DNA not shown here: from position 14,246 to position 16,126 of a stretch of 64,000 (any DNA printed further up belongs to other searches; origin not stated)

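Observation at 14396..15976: NxrC-like gamma subunit fused to an N-terminal dihaem cytochrome c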

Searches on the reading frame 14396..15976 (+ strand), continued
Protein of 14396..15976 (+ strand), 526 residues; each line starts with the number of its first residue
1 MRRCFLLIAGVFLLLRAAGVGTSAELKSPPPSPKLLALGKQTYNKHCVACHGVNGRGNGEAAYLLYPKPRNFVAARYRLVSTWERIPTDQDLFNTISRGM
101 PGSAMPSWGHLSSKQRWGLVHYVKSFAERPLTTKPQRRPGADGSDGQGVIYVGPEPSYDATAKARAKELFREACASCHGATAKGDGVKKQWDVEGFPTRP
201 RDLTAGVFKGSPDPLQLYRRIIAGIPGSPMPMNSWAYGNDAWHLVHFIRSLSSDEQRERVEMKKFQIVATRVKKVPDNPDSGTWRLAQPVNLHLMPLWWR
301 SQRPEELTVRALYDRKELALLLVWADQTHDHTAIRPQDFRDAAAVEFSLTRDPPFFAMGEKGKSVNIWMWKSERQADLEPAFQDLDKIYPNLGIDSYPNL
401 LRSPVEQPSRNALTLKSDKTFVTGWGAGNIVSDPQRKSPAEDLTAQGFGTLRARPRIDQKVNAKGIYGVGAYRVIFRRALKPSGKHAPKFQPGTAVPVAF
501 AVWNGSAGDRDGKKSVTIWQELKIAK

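Call 51: find_homologous_proteins(query=A2, max_evalue=1e-20)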
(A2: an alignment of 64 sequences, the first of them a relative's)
Query A2 (64 sequences) (523 aa, profile of the alignment): 5072 proteins with E <= 1e-20 among 8000 candidates; the best 120 are listed.
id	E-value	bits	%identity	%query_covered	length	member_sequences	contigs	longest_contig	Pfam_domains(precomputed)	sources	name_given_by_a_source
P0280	2.9e-203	695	39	98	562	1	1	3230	PF09459.17,PF14495.12,PF13442.12,PF00034.27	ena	-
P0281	1.3e-201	689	40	91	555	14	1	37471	PF09459.17,PF13442.12,PF00034.27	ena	-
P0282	8.4e-201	686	41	100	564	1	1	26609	PF09459.17,PF13442.12,PF00034.27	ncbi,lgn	-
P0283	1.1e-199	683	41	91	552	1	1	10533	PF09459.17,PF13442.12,PF00034.27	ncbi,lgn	ncbi:MAG: ethylbenzene dehydrogenase-related protein [Planctomycetota bacterium]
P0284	3.7e-198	678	42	94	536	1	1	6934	PF09459.17,PF13442.12,PF00034.27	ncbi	-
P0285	4.3e-198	678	42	91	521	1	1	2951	PF09459.17,PF13442.12,PF00034.27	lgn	-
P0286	4.7e-198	677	42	90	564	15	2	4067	PF09459.17,PF02167.21,PF13442.12,PF00034.27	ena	-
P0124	2.5e-197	675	39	97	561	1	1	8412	PF09459.17,PF13442.12,PF00034.27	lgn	-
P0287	3.6e-197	674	42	90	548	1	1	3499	PF09459.17,PF13442.12,PF00034.27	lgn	-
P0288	8.6e-197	673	44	90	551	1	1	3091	PF09459.17,PF13442.12,PF00034.27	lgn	-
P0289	1.3e-196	673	40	97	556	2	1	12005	PF09459.17,PF13442.12,PF00034.27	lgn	-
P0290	3.6e-196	671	42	92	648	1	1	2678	PF02082.27,PF09459.17,PF13442.12,PF00034.27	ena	-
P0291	6.7e-196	670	41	92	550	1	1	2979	PF09459.17,PF13442.12,PF00034.27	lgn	-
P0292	1.1e-195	670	41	97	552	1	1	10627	PF09459.17,PF13442.12,PF00034.27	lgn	-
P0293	1.4e-195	669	39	91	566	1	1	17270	PF09459.17,PF13442.12,PF00034.27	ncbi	-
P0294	2.9e-195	668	40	91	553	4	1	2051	PF09459.17,PF13442.12,PF00034.27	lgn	-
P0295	3.6e-195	668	41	98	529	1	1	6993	PF09459.17,PF13442.12,PF00034.27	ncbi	-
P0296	6.6e-195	667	39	99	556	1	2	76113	PF09459.17,PF02167.21,PF13442.12,PF00034.27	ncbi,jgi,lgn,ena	-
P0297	3.9e-194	664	39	94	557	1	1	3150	PF09459.17,PF13442.12,PF00034.27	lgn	-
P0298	5.1e-194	664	41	91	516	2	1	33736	PF09459.17,PF13442.12,PF00034.27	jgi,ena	-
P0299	6.0e-194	664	39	94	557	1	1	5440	PF09459.17,PF13442.12,PF00034.27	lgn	-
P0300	6.5e-194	664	38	97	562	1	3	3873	PF09459.17,PF13442.12,PF00034.27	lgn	-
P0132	7.4e-194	664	39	90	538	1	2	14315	PF09459.17,PF13442.12,PF00034.27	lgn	-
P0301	7.8e-194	663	41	91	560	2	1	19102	PF09459.17,PF13442.12,PF00034.27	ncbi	-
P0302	1.0e-193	663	39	94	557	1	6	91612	PF09459.17,PF13442.12,PF00034.27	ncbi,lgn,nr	ncbi:MAG: c-type cytochrome [Candidatus Omnitrophica bacterium]|nr:c-type cytochrome [Candidatus Omn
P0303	1.6e-193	662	42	97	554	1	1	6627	PF09459.17,PF13442.12,PF00034.27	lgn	-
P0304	2.2e-193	662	41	98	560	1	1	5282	PF09459.17,PF13442.12,PF00034.27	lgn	-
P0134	3.2e-193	661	41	91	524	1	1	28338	PF09459.17,PF13442.12,PF00034.27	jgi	jgi:mono/diheme cytochrome c family protein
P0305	8.1e-193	660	42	92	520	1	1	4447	PF09459.17,PF13442.12,PF00034.27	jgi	jgi:mono/diheme cytochrome c family protein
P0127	8.7e-193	660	41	97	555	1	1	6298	PF09459.17,PF13442.12,PF00034.27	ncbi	-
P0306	9.3e-193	660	42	93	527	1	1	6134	PF09459.17,PF14495.12,PF13442.12,PF00034.27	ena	-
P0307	9.7e-193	660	44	90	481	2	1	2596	PF09459.17,PF13442.12,PF00034.27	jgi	-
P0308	2.0e-192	659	48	97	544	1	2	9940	PF09459.17,PF13442.12,PF00034.27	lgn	-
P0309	2.5e-192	659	41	89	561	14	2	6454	PF09459.17,PF13442.12,PF00034.27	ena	-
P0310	6.0e-192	657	39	97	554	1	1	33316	PF09459.17,PF13442.12,PF00034.27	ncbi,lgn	-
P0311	1.0e-191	657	40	90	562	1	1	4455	PF09459.17,PF13442.12,PF00034.27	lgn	-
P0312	2.1e-191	655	43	89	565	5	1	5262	PF09459.17,PF13442.12,PF00034.27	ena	-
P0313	3.5e-191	655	41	92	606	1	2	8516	PF09459.17,PF13442.12,PF00034.27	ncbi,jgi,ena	-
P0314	4.5e-191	654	39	96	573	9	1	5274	PF09459.17,PF13442.12,PF00034.27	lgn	-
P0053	7.6e-191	654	51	91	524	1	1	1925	PF09459.17,PF13442.12,PF00034.27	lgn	-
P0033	9.9e-191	653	48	97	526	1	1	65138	PF09459.17,PF13442.12,PF00034.27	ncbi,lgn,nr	ncbi:MAG TPA: ethylbenzene dehydrogenase-related protein [candidate division Zixibacteria bacterium]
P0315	1.1e-190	653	42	89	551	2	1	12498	PF09459.17,PF13442.12,PF00034.27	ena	-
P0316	1.5e-190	653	42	95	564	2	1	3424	PF09459.17,PF13442.12,PF00034.27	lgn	-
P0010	1.6e-190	653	47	97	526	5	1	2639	PF09459.17,PF13442.12,PF00034.27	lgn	-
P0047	3.1e-190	652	47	97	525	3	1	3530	PF09459.17,PF13442.12,PF00034.27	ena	-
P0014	3.6e-190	651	49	91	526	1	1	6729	PF09459.17,PF13442.12,PF00034.27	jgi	jgi:mono/diheme cytochrome c family protein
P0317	8.5e-190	650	38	97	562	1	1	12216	PF09459.17,PF13442.12,PF00034.27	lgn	-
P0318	8.5e-190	650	42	89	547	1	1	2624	PF09459.17,PF13442.12,PF00034.27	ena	-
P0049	8.7e-190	650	49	91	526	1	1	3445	PF09459.17,PF13442.12,PF00034.27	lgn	-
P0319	9.7e-190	650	39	98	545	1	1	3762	PF09459.17,PF14495.12,PF13442.12,PF00034.27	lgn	-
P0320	1.1e-189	650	40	91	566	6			PF09459.17,PF13442.12,PF00034.27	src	-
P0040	1.2e-189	650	48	96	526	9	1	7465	PF09459.17,PF13442.12,PF00034.27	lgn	-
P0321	1.3e-189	650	48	96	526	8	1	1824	PF09459.17,PF13442.12,PF00034.27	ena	-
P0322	1.3e-189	650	41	91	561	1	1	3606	PF09459.17,PF13442.12,PF00034.27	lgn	-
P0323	1.5e-189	649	48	93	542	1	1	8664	PF09459.17,PF13442.12,PF00034.27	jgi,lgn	jgi:mono/diheme cytochrome c family protein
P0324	1.5e-189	649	41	96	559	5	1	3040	PF09459.17,PF13442.12,PF00034.27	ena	-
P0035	1.8e-189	649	47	97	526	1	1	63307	PF09459.17,PF13442.12,PF00034.27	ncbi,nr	ncbi:MAG TPA: ethylbenzene dehydrogenase-related protein [Candidatus Acidoferrales bacterium]|nr:eth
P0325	2.0e-189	649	48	97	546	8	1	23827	PF09459.17,PF13442.12,PF00034.27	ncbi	-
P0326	2.0e-189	649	49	91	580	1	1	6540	PF09459.17,PF13442.12,PF00034.27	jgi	jgi:mono/diheme cytochrome c family protein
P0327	2.2e-189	649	42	92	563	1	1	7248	PF09459.17,PF13442.12,PF00034.27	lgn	-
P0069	2.3e-189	649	46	97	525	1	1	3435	PF09459.17,PF13442.12,PF00034.27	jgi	jgi:mono/diheme cytochrome c family protein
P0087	2.3e-189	649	49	91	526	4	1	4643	PF09459.17,PF13442.12,PF00034.27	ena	-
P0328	2.4e-189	649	41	91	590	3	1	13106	PF09459.17,PF13442.12,PF00034.27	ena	-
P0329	2.8e-189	648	41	90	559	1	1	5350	PF09459.17,PF13442.12,PF00034.27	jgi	jgi:mono/diheme cytochrome c family protein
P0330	2.9e-189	648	47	97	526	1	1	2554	PF09459.17,PF13442.12,PF00034.27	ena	-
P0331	4.3e-189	648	41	91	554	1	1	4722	PF09459.17,PF13442.12,PF00034.27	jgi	-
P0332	4.6e-189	648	47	93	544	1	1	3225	PF09459.17,PF13442.12,PF00034.27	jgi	jgi:mono/diheme cytochrome c family protein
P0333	5.0e-189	648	39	96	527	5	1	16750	PF09459.17,PF13442.12,PF00034.27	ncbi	-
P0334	5.0e-189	648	42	89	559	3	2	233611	PF09459.17,PF13442.12,PF00034.27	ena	-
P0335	5.6e-189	647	39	99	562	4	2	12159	PF09459.17,PF13442.12,PF00034.27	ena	-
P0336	6.7e-189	647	43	99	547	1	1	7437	PF09459.17,PF13442.12,PF00034.27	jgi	jgi:mono/diheme cytochrome c family protein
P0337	7.9e-189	647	39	90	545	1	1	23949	PF09459.17,PF13442.12,PF00034.27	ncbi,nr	ncbi:MAG: c-type cytochrome [Planctomycetes bacterium]|nr:c-type cytochrome [Planctomycetota bacteri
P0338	8.6e-189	647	40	91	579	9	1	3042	PF09459.17,PF13442.12,PF00034.27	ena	-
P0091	9.1e-189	647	49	91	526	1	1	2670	PF09459.17,PF13442.12,PF00034.27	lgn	-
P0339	9.4e-189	647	44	89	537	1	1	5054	PF09459.17,PF13442.12,PF00034.27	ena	-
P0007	1.0e-188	647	49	96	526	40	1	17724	PF09459.17,PF13442.12,PF00034.27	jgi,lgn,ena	-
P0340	1.1e-188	647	40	95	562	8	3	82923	PF09459.17,PF13442.12,PF00034.27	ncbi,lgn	-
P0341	1.2e-188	646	47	97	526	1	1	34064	PF09459.17,PF13442.12,PF00034.27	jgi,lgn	jgi:mono/diheme cytochrome c family protein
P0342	1.2e-188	646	47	98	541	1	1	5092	PF09459.17,PF13442.12,PF00034.27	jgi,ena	-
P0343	1.2e-188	646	50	93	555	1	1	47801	PF09459.17,PF13442.12,PF00034.27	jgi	jgi:mono/diheme cytochrome c family protein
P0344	1.6e-188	646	40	91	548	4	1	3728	PF09459.17,PF13442.12,PF00034.27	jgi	jgi:mono/diheme cytochrome c family protein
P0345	1.6e-188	646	51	91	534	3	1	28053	PF09459.17,PF13442.12,PF00034.27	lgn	-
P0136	1.6e-188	646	38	91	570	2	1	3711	PF09459.17,PF13442.12,PF00034.27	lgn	-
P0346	1.8e-188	646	44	97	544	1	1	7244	PF09459.17,PF13442.12,PF00034.27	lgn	-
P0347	1.8e-188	646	39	91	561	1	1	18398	PF09459.17,PF13442.12,PF00034.27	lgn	-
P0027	1.8e-188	646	48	91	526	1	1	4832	PF09459.17,PF13442.12,PF00034.27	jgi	jgi:mono/diheme cytochrome c family protein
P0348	1.8e-188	646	46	97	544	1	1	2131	PF09459.17,PF13442.12,PF00034.27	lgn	-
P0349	1.9e-188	646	46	97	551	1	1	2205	PF09459.17,PF13442.12,PF00034.27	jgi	jgi:mono/diheme cytochrome c family protein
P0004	2.0e-188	646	49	97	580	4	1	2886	PF09459.17,PF13442.12,PF00034.27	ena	-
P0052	2.1e-188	646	48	94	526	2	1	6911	PF09459.17,PF13442.12,PF00034.27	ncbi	-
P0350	2.1e-188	646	48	93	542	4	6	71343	PF09459.17,PF13442.12,PF00034.27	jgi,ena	-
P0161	2.5e-188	645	42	90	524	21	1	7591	PF09459.17,PF13442.12,PF00034.27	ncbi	-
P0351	2.6e-188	645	39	90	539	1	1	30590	PF09459.17,PF13442.12,PF00034.27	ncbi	-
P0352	2.6e-188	645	48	93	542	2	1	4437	PF09459.17,PF13442.12,PF00034.27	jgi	-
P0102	2.8e-188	645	48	91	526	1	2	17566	PF09459.17,PF13442.12,PF00034.27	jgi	jgi:cytochrome c oxidase cbb3-type subunit 2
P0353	3.3e-188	645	40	97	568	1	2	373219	PF09459.17,PF13442.12,PF00034.27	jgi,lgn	-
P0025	3.7e-188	645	47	96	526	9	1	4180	PF09459.17,PF13442.12,PF00034.27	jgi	-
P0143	3.7e-188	645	42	90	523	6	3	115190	PF09459.17,PF13442.12,PF00034.27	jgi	jgi:mono/diheme cytochrome c family protein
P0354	4.0e-188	645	47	95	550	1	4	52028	PF09459.17,PF13442.12,PF00034.27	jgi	jgi:mono/diheme cytochrome c family protein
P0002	4.0e-188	645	49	92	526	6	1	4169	PF09459.17,PF13442.12,PF00034.27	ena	-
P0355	4.3e-188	644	49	95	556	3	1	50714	PF09459.17,PF13442.12,PF00034.27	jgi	jgi:mono/diheme cytochrome c family protein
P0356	5.1e-188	644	42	89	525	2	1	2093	PF09459.17,PF13442.12,PF00034.27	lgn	-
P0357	5.2e-188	644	49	95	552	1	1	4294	PF09459.17,PF13442.12,PF00034.27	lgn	-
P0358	5.2e-188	644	40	91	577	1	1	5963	PF09459.17,PF13442.12,PF00034.27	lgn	-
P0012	5.3e-188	644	47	97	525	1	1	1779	PF09459.17,PF13442.12,PF00034.27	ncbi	-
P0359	5.5e-188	644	49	93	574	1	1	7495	PF09459.17,PF13442.12,PF00034.27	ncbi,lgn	-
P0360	5.8e-188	644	48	93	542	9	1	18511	PF09459.17,PF13442.12,PF00034.27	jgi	jgi:mono/diheme cytochrome c family protein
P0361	5.8e-188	644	49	90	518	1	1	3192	PF09459.17,PF13442.12,PF00034.27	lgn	-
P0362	6.3e-188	644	47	97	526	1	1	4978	PF09459.17,PF13442.12,PF00034.27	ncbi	-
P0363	6.8e-188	644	48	97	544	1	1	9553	PF09459.17,PF13442.12,PF00034.27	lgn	-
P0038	6.8e-188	644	47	97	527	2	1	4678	PF09459.17,PF13442.12,PF00034.27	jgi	jgi:mono/diheme cytochrome c family protein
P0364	8.1e-188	644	48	93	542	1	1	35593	PF09459.17,PF13442.12,PF00034.27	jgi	jgi:mono/diheme cytochrome c family protein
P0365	8.2e-188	644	38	92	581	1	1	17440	PF09459.17,PF13442.12,PF00034.27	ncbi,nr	ncbi:MAG: c-type cytochrome [Candidatus Omnitrophica bacterium]|nr:c-type cytochrome [Candidatus Omn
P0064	8.2e-188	644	47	97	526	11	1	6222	PF09459.17,PF13442.12,PF00034.27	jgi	-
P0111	9.0e-188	643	47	97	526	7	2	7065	PF09459.17,PF13442.12,PF00034.27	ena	-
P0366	9.2e-188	643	39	91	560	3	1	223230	PF09459.17,PF13442.12,PF00034.27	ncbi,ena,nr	ncbi:MAG TPA: c-type cytochrome [Candidatus Omnitrophota bacterium]|nr:c-type cytochrome [Candidatus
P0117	9.3e-188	643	49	91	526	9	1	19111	PF09459.17,PF13442.12,PF00034.27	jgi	jgi:mono/diheme cytochrome c family protein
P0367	9.3e-188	643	40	91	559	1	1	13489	PF09459.17,PF02167.21,PF13442.12,PF00034.27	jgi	jgi:mono/diheme cytochrome c family protein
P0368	9.7e-188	643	48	93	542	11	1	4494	PF09459.17,PF13442.12,PF00034.27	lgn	-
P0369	1.0e-187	643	47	93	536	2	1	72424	PF09459.17,PF13442.12,PF00034.27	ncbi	ncbi:MAG: ethylbenzene dehydrogenase-related protein [Planctomycetota bacterium]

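Call 52: find_encoding_contigs(protein=P0302, flank=8000, max_places=1)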
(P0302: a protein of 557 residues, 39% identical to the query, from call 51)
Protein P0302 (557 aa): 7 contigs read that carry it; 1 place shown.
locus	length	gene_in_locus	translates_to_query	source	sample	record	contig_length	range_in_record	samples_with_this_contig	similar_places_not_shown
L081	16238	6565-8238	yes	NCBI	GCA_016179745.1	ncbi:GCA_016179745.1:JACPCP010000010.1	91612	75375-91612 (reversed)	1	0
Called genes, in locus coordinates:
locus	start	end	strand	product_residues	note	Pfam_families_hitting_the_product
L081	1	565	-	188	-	PF08240:ADH_N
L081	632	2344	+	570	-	PF14716:HHH_8, PF14520:HHH_5, PF14791:DNA_pol_B_thumb, PF02811:PHP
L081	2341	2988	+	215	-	PF00730:HhH-GPD, PF00633:HHH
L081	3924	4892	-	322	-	PF00365:PFK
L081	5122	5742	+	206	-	PF00027:cNMP_binding, PF13545:HTH_Crp_2, PF00325:Crp (weak)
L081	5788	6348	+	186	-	PF01814:Hemerythrin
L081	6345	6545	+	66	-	PF02416:TatA_B_E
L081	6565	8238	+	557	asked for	PF00034:Cytochrom_C, PF13442:Cytochrome_CBB3, PF00034:Cytochrom_C, PF13442:Cytochrome_CBB3, PF09459:EB_dh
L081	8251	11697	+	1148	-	PF00384:Molybdopterin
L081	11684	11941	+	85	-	-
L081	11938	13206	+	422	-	PF12837:Fer4_6 (faint), PF13247:Fer4_11, PF12838:Fer4_7 (weak), PF13237:Fer4_10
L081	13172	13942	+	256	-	PF02613:Nitrate_red_del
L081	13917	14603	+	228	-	-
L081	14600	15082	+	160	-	PF01814:Hemerythrin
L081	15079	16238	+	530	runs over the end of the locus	PF02310:B12-binding (weak)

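Call 53: find_encoding_contigs(protein=P0296, flank=8000, max_places=1)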
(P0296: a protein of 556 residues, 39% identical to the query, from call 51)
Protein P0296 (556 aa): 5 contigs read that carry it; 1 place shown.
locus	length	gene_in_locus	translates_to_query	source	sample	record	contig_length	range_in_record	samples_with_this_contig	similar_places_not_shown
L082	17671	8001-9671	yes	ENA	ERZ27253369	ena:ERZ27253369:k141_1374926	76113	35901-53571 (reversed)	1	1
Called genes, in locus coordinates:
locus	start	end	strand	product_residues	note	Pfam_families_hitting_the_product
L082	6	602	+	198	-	PF01814:Hemerythrin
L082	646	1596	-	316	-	PF10503:Esterase_PHB, PF02230:Abhydrolase_2 (weak)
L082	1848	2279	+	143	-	PF00571:CBS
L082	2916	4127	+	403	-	PF04055:Radical_SAM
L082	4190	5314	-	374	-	-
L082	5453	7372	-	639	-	PF02310:B12-binding, PF04055:Radical_SAM (weak)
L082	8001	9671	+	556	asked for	PF00034:Cytochrom_C, PF02167:Cytochrom_C1 (faint), PF13442:Cytochrome_CBB3, PF00034:Cytochrom_C, PF13442:Cytochrome_CBB3 (weak), PF09459:EB_dh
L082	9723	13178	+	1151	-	PF00384:Molybdopterin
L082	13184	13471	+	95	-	-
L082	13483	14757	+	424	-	PF13187:Fer4_9 (faint), PF12797:Fer4_2 (faint), PF13247:Fer4_11, PF12838:Fer4_7, PF13237:Fer4_10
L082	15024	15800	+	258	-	PF02613:Nitrate_red_del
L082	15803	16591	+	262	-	-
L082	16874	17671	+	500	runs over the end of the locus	PF01487:DHquinase_I, PF08501:Shikimate_dh_N, PF18317:SDH_C (weak)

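Call 54: find_encoding_contigs(protein=P0143, flank=8000, max_places=1)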
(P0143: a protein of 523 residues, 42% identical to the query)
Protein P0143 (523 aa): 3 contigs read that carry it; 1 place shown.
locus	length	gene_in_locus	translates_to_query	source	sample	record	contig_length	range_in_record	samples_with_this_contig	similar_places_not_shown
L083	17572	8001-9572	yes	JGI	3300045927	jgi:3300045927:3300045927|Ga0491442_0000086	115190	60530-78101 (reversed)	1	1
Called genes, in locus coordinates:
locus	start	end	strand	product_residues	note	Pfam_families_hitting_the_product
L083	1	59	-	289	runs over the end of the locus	PF00378:ECH_1, PF16113:ECH_2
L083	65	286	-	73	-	-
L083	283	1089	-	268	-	PF01869:BcrAD_BadFG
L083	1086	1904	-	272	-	PF01869:BcrAD_BadFG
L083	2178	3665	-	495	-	-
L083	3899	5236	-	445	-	-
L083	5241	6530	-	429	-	PF06050:HGD-D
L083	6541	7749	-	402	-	PF06050:HGD-D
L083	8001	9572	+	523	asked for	PF00034:Cytochrom_C, PF13442:Cytochrome_CBB3, PF00034:Cytochrom_C, PF09459:EB_dh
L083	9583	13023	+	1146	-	PF10518:TAT_signal (faint), PF00384:Molybdopterin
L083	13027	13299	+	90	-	-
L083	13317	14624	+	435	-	PF13187:Fer4_9 (faint), PF12797:Fer4_2 (faint), PF12837:Fer4_6 (faint), PF12838:Fer4_7 (weak), PF13237:Fer4_10 (weak), PF13247:Fer4_11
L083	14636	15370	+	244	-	PF02613:Nitrate_red_del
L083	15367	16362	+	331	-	-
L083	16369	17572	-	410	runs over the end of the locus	-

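Call 56: find_encoding_contigs(protein=P0353, flank=10000, max_places=1)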
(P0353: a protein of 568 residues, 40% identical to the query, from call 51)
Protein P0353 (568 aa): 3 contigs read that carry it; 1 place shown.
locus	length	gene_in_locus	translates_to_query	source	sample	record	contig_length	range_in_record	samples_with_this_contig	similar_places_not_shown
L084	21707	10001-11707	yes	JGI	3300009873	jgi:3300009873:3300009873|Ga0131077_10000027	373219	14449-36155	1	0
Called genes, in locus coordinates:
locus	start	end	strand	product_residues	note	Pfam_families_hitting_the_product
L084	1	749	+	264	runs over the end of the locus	PF04055:Radical_SAM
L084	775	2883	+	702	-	PF03477:ATP-cone, PF13597:NRDD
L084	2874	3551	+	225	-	PF04055:Radical_SAM, PF13353:Fer4_12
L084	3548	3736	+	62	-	-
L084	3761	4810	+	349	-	PF00268:Ribonuc_red_sm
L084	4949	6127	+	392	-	-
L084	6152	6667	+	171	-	-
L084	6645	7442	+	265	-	-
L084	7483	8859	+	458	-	PF01136:Peptidase_U32, PF16325:Peptidase_U32_C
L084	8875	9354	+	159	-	PF01814:Hemerythrin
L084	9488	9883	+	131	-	PF01243:PNPOx_N (weak)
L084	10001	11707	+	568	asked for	PF13442:Cytochrome_CBB3, PF00034:Cytochrom_C, PF13442:Cytochrome_CBB3, PF00034:Cytochrom_C, PF09459:EB_dh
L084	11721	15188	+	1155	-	PF00384:Molybdopterin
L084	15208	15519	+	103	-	-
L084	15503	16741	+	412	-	PF13187:Fer4_9 (faint), PF12797:Fer4_2 (faint), PF12837:Fer4_6 (faint), PF12838:Fer4_7 (weak), PF13237:Fer4_10, PF13247:Fer4_11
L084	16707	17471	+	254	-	PF02613:Nitrate_red_del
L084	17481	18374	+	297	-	-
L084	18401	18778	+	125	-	PF13237:Fer4_10 (weak)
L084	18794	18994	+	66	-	PF02416:TatA_B_E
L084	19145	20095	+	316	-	PF04055:Radical_SAM, PF06463:Mob_synth_C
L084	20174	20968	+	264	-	PF00902:TatC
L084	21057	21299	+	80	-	PF10678:DUF2492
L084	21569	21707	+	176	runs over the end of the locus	PF03264:Cytochrom_NNT, PF09699:Paired_CXXCH_1 (faint)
